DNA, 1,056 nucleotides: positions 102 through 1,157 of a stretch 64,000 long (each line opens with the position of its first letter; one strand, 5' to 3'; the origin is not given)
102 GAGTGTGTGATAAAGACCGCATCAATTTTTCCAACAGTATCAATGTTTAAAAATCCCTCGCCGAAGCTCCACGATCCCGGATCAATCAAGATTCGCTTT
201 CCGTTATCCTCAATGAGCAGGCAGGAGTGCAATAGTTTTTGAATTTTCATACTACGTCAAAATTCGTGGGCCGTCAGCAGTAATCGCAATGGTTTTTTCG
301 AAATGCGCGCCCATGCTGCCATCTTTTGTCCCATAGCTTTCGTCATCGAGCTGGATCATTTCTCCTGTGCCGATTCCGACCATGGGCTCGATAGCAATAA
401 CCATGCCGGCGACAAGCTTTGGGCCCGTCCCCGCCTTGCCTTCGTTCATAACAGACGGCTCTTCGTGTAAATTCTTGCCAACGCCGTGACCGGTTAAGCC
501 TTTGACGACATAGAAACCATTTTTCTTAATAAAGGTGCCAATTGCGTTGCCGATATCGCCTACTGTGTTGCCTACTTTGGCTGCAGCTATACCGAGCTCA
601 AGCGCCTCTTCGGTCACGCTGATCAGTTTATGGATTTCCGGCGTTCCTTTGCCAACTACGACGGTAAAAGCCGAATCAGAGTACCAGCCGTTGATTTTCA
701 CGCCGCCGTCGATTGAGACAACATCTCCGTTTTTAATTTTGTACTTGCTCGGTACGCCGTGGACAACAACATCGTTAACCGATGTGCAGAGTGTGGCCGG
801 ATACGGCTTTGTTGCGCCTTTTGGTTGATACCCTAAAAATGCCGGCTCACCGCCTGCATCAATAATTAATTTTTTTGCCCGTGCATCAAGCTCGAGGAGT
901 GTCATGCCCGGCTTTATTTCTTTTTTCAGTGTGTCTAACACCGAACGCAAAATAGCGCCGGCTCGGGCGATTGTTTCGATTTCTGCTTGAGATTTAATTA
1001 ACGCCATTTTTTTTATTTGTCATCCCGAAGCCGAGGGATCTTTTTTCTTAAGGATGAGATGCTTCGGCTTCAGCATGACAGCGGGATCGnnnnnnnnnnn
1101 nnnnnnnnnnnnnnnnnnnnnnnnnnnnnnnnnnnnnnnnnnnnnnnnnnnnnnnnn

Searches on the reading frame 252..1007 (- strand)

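Call 86: search_protein_families(library=pfam, proteins=[window:252-1007:-], max_evalue=0.00001)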
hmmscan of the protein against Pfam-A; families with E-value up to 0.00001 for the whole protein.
window:252-1007:- (251 aa): 1 family
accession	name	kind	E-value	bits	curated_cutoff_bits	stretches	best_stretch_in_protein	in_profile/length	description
PF00557.29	Peptidase_M24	-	5.7e-49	167.1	23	1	12-244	2-208/208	Metallopeptidase family M24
